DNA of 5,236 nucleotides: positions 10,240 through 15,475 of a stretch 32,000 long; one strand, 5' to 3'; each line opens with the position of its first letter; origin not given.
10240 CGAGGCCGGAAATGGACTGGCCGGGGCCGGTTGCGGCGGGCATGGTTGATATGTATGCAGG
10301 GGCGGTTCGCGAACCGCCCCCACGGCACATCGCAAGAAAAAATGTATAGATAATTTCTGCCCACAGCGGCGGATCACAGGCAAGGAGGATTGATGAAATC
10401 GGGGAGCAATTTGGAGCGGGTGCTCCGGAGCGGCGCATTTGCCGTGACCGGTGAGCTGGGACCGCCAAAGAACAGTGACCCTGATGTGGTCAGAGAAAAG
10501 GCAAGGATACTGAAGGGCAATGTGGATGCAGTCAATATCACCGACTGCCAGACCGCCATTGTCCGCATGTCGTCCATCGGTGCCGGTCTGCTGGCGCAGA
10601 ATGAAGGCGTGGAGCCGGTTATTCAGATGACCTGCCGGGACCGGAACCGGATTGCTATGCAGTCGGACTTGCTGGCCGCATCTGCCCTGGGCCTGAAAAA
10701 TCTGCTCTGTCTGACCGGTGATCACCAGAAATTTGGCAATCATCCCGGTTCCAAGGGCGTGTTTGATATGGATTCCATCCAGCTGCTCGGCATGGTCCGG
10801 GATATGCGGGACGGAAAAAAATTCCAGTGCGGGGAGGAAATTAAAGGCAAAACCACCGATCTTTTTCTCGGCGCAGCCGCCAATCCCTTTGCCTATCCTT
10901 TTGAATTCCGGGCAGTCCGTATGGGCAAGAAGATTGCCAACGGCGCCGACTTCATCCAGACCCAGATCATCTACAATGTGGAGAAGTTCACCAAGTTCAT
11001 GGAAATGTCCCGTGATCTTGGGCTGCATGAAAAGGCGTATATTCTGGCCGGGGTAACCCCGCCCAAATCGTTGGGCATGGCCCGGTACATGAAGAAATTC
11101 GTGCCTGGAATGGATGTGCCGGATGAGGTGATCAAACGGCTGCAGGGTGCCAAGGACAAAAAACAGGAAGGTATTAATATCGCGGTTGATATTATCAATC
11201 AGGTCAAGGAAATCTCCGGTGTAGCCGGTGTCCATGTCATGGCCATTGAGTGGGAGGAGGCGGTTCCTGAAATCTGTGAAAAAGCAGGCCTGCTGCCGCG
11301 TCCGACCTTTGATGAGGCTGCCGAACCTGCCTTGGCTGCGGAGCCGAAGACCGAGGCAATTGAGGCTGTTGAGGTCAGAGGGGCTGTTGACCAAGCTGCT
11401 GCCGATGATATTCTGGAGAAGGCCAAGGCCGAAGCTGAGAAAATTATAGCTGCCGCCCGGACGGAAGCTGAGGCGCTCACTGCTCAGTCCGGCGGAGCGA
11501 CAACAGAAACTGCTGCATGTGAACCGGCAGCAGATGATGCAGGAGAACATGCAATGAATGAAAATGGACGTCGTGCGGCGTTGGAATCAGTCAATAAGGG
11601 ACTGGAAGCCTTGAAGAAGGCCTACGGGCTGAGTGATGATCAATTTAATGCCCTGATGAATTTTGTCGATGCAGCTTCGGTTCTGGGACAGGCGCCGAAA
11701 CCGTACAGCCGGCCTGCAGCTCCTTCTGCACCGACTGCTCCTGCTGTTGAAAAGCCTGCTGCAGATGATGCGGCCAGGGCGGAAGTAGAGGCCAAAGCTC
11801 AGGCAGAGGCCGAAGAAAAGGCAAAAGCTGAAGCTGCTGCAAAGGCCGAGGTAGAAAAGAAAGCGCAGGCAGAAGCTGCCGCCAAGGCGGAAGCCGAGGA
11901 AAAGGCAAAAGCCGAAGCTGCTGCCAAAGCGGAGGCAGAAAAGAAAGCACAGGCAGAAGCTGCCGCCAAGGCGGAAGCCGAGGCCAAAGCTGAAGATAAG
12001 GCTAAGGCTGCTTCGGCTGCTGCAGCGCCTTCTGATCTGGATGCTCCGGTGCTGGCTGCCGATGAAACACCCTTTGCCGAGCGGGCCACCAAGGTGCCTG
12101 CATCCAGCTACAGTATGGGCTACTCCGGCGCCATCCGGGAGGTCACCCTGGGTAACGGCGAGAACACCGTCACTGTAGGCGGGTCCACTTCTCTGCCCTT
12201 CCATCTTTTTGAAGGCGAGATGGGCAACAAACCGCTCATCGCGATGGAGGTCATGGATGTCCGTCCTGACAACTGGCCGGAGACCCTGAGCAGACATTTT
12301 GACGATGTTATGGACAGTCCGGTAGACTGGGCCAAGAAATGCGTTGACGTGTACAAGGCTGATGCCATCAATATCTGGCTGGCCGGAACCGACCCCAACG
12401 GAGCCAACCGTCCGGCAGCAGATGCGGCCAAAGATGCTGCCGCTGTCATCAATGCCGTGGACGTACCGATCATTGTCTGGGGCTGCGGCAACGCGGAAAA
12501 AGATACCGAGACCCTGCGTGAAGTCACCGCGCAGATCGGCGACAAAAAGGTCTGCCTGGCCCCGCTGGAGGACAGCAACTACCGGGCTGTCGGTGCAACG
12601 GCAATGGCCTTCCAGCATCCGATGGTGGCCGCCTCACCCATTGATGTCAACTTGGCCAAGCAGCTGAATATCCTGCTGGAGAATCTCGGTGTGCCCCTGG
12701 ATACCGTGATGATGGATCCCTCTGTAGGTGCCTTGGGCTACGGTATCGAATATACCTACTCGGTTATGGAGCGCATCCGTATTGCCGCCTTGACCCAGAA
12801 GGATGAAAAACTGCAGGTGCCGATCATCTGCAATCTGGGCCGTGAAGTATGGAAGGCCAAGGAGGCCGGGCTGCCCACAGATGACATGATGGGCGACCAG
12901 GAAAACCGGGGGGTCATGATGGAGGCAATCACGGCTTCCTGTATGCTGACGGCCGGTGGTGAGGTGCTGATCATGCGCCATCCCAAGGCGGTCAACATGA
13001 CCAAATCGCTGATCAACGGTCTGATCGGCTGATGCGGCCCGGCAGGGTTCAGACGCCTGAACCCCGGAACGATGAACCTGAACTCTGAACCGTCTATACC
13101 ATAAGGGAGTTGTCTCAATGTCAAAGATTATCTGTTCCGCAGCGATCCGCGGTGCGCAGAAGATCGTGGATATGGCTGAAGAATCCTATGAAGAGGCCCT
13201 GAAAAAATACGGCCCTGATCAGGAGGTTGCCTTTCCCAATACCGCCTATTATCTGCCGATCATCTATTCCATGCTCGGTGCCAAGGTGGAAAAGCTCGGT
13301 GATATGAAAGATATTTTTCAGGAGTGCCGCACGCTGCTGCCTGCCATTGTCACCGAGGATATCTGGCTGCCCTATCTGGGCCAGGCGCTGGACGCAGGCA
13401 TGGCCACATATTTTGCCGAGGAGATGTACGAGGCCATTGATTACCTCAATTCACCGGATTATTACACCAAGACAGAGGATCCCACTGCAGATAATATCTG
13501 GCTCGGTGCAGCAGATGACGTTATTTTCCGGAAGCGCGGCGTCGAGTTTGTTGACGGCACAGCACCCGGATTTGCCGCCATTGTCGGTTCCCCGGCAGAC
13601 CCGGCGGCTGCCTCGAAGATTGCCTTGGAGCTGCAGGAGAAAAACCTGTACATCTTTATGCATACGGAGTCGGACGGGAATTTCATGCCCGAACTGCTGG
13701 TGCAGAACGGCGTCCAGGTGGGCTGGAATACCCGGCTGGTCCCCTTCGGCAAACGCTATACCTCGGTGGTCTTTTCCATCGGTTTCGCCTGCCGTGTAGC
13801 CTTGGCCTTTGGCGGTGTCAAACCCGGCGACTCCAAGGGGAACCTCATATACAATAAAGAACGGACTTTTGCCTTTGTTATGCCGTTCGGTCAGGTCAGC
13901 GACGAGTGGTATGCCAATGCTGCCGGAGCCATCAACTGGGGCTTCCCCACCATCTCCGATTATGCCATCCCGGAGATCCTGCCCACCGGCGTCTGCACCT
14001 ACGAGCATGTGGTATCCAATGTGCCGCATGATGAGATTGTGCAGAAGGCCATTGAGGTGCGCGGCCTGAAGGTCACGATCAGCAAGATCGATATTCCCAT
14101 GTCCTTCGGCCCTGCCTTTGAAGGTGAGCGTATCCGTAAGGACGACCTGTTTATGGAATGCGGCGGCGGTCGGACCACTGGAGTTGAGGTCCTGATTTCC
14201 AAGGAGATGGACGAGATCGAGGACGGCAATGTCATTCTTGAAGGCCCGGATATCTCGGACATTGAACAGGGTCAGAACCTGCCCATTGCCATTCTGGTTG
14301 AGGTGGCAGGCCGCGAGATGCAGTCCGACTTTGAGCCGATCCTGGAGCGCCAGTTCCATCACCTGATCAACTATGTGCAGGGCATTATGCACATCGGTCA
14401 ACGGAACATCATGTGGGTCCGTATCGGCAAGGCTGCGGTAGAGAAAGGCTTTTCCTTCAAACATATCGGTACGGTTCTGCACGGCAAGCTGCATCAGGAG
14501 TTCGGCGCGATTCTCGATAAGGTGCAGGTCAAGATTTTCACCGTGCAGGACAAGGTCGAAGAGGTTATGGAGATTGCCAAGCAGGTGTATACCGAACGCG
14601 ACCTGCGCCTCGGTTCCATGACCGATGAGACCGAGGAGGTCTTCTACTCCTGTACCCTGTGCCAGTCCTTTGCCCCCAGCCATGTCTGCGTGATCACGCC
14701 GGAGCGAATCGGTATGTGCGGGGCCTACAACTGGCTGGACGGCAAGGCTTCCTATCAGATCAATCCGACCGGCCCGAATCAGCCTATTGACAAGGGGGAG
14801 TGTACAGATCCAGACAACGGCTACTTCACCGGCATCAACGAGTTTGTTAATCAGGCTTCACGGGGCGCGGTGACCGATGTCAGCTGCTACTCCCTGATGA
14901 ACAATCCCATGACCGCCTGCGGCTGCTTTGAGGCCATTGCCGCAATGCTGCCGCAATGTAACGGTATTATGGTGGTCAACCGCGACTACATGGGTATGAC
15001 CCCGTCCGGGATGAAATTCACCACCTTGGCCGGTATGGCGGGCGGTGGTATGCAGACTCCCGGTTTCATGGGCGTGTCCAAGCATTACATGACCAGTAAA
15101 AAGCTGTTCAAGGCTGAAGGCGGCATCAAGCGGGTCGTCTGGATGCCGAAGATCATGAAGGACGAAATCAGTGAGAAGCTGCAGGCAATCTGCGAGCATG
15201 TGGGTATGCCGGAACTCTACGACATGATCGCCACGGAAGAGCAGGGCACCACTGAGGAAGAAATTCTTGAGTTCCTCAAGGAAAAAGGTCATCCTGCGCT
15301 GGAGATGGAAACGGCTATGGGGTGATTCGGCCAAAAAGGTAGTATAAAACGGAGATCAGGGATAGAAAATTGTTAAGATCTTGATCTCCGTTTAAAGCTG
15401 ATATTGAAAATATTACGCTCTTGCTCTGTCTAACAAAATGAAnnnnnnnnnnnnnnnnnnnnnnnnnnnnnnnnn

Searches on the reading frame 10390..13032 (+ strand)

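Call 6: search_protein_families(library=pfam, proteins=[window:10390-13032:+], max_evalue=0.1)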
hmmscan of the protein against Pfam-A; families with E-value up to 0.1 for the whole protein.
window:10390-13032:+ (880 aa): 2 families
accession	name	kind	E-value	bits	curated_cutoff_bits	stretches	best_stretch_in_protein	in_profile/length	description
PF03599.22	CdhD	-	2.1e-44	152.3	24.8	1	584-825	1-223/387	CO dehydrogenase/acetyl-CoA synthase delta subunit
PF02219.23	MTHFR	-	1.3e-38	133.5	24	1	8-300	2-287/287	Methylenetetrahydrofolate reductase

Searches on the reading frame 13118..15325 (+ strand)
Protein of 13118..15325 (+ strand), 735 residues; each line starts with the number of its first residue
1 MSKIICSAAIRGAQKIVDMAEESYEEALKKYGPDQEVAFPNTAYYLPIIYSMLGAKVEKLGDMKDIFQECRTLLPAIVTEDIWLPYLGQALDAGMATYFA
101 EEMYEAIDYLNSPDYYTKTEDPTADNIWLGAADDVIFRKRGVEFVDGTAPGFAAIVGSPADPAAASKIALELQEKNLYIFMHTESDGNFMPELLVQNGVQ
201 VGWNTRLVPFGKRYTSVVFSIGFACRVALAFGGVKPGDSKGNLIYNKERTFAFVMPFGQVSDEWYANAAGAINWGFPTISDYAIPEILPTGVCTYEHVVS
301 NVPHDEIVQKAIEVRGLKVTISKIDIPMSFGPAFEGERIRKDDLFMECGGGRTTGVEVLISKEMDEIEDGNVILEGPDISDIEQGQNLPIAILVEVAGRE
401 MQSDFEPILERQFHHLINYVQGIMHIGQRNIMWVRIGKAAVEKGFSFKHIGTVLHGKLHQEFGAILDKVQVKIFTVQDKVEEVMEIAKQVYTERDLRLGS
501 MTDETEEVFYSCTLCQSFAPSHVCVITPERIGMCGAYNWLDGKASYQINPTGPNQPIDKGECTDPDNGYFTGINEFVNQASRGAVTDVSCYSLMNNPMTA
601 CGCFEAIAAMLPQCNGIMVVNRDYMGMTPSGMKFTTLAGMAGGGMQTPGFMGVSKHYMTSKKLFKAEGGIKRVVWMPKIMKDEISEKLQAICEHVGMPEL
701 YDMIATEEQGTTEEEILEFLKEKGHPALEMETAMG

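Call 6: search_protein_families(library=pfam, proteins=[window:13118-15325:+], max_evalue=0.1)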
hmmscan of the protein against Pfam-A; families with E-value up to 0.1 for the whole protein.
window:13118-15325:+ (735 aa): 3 families
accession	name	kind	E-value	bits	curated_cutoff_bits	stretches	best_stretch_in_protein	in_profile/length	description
PF19436.4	ACS_CODH_B_C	-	5.7e-120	399.8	25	1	491-733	1-244/245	ACS/CODH beta subunit C-terminal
PF03598.20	CdhC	-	5.9e-67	224.8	24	1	326-480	1-155/155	CO dehydrogenase/acetyl-CoA synthase complex beta subunit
PF18537.6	CODH_A_N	-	9e-30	103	32.2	1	21-110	1-83/83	Carbon monoxide dehydrogenase subunit alpha N-terminal domain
